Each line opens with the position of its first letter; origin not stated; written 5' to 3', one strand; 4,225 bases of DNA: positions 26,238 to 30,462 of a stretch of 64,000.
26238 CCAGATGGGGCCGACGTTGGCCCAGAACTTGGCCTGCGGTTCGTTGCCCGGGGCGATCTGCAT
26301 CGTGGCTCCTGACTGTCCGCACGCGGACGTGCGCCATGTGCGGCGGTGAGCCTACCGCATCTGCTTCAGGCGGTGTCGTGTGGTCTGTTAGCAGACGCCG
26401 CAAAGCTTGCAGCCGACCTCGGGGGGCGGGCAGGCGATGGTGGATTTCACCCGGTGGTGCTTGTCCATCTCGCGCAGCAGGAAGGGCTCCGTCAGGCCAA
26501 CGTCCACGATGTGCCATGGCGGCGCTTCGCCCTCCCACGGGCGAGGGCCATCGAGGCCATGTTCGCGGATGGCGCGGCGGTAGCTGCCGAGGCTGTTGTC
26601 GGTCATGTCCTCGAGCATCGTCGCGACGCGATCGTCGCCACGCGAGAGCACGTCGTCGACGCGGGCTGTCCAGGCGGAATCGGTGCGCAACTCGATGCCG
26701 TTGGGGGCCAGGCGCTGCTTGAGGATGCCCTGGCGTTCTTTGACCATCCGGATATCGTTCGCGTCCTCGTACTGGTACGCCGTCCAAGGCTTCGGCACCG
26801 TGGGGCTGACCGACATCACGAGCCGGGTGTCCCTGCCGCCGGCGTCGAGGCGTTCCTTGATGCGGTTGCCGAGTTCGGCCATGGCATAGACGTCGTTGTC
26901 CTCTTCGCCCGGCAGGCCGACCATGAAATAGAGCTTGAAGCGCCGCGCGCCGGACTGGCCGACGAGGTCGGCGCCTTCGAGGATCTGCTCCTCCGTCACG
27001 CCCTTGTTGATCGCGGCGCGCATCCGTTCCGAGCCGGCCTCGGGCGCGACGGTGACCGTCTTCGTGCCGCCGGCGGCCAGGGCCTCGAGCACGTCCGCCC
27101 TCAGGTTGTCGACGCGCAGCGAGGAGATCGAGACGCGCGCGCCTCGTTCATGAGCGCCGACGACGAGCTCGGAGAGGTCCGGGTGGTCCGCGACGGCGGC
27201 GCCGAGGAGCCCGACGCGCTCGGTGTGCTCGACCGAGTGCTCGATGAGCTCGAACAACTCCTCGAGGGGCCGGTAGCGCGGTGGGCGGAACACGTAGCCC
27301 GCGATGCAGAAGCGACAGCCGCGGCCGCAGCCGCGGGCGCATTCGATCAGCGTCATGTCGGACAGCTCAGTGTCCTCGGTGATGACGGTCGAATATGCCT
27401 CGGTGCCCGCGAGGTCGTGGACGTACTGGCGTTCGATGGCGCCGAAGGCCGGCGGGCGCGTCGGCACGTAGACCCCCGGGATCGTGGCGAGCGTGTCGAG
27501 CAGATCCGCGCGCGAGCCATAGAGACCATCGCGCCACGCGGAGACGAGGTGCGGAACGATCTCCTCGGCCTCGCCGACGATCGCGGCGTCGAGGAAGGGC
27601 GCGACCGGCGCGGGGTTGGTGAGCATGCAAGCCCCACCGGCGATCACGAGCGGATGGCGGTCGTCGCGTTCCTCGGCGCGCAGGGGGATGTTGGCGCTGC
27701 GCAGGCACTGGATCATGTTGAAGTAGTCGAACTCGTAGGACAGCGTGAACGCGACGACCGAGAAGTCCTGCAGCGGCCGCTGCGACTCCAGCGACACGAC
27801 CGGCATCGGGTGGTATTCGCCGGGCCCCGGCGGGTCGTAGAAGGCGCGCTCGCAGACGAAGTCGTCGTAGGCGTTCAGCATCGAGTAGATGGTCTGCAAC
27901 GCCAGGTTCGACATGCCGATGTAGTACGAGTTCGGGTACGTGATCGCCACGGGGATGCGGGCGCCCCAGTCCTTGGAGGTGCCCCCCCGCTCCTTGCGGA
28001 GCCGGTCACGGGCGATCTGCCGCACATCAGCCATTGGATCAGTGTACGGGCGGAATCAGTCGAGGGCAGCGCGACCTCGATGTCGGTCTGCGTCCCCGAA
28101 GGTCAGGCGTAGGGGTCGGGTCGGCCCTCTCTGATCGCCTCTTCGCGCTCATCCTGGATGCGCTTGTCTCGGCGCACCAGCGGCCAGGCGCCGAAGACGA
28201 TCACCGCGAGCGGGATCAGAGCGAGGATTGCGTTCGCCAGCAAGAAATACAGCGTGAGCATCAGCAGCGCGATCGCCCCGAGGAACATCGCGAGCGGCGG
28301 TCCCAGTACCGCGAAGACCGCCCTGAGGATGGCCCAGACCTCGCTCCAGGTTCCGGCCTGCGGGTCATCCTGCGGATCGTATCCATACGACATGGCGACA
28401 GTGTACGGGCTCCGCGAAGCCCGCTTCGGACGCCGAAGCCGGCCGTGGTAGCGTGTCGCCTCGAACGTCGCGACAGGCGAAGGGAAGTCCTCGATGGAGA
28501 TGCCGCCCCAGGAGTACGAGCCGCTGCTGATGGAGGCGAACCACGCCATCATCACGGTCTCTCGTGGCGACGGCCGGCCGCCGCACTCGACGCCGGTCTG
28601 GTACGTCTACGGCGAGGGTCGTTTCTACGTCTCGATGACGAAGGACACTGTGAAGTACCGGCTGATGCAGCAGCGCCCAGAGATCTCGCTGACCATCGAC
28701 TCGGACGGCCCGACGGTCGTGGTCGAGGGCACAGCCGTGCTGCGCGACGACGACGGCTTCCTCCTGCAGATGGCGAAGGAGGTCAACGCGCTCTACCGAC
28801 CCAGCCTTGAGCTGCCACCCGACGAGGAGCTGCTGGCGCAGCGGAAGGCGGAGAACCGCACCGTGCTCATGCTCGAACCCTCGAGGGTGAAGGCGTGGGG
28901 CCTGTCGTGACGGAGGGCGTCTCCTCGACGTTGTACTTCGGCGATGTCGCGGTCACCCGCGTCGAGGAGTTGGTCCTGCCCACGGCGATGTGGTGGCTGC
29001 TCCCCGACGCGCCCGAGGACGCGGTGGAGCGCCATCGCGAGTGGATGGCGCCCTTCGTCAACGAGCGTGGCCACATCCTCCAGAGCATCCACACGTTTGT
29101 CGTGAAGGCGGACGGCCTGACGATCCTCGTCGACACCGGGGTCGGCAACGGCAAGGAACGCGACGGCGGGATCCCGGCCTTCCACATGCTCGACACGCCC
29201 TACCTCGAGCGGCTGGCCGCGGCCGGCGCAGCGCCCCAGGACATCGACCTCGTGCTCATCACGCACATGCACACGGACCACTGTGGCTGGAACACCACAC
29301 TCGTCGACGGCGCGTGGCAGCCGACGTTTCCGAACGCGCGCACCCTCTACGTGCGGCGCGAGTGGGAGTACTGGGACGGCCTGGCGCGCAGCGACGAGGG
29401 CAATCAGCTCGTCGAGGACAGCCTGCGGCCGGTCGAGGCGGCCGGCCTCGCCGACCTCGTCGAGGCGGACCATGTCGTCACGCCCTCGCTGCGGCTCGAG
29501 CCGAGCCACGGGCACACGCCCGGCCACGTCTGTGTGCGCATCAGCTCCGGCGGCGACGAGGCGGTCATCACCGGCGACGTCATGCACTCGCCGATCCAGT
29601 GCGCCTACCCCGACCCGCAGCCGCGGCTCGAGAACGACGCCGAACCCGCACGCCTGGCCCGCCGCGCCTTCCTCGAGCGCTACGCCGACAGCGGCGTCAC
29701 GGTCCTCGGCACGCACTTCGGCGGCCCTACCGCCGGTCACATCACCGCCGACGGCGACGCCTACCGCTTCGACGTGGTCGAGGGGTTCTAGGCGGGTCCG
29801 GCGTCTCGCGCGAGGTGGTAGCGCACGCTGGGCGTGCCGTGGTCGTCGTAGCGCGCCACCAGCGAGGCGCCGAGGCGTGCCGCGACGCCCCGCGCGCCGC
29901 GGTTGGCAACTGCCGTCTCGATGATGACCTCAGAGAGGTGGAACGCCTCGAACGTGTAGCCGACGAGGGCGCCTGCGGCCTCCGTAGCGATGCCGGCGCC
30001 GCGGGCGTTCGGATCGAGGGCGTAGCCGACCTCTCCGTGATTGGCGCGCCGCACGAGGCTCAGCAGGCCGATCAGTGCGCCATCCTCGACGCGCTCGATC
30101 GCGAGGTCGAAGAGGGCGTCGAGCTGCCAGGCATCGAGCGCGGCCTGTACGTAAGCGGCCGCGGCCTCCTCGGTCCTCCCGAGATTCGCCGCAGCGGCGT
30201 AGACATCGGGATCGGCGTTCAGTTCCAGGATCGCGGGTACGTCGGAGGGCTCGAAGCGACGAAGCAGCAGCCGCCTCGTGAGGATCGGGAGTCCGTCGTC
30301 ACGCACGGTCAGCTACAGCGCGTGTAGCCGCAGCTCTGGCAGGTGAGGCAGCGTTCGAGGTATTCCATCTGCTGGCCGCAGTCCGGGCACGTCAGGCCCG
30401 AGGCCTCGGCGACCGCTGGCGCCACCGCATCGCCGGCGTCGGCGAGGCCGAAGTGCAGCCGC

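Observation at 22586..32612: Same extended Cheo-box palindrome upstream of recA and in the nrdJ promoter: possible SOS control of the class II RNR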

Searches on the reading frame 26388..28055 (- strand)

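Call 49: search_protein_families(library=pfam, proteins=[window:26388-28055:-], max_evalue=0.00001)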
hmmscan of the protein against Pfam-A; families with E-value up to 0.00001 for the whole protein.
window:26388-28055:- (555 aa): 2 families
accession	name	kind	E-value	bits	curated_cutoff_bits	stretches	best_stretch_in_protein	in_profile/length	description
PF19864.5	Radical_SAM_N2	-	6.4e-45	152.7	29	1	53-198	2-151/151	Radical SAM proteins, N-terminal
PF04055.27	Radical_SAM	-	2.1e-25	90.3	29.5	1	238-395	2-165/166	Radical SAM superfamily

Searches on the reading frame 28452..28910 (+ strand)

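Call 49: search_protein_families(library=pfam, proteins=[window:28452-28910:+], max_evalue=0.00001)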
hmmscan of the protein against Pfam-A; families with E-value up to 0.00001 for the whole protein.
window:28452-28910:+ (152 aa): 1 family
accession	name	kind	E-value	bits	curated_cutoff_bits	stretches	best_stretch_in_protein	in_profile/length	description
PF01243.27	PNPOx_N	-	2e-10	41.5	28.1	1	20-149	3-119/120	Pyridoxamine 5'-phosphate oxidase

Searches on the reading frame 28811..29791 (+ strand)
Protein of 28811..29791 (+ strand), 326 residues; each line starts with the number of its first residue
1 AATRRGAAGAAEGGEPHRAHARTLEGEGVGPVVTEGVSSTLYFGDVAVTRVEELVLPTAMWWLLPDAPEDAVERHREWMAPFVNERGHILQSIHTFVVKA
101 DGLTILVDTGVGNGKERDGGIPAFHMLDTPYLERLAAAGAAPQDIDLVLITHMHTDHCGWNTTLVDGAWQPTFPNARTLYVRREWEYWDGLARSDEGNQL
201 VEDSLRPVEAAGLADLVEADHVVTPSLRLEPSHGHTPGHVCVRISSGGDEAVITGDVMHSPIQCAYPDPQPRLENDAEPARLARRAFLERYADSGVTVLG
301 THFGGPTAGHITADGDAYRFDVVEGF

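Call 49: search_protein_families(library=pfam, proteins=[window:28811-29791:+], max_evalue=0.00001)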
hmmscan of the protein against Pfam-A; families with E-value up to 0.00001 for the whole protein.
window:28811-29791:+ (326 aa): 2 families
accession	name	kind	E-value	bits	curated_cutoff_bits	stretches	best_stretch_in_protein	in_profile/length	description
PF00753.33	Lactamase_B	-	2.2e-23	83.6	22.7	1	93-276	6-173/196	Metallo-beta-lactamase superfamily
PF12706.13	Lactamase_B_2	-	2.5e-06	27.7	27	0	105-195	3-80/200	Beta-lactamase superfamily domain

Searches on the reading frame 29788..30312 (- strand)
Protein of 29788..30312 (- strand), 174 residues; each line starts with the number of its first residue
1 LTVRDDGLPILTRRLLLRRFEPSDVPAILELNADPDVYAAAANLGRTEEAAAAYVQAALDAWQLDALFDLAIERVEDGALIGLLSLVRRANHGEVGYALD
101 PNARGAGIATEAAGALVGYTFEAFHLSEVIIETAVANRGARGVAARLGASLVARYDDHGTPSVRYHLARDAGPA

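Call 50: search_protein_families(library=pfam, proteins=[window:29788-30312:-], max_evalue=0.00001)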
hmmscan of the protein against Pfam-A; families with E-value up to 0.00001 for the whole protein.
window:29788-30312:- (174 aa): 2 families
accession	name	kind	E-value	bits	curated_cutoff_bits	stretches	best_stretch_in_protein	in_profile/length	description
PF13302.13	Acetyltransf_3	-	1.1e-25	91.4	25.4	1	14-149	1-137/138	Acetyltransferase (GNAT) domain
PF00583.31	Acetyltransf_1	-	1.2e-08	35.7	20.7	1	72-148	37-115/116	Acetyltransferase (GNAT) family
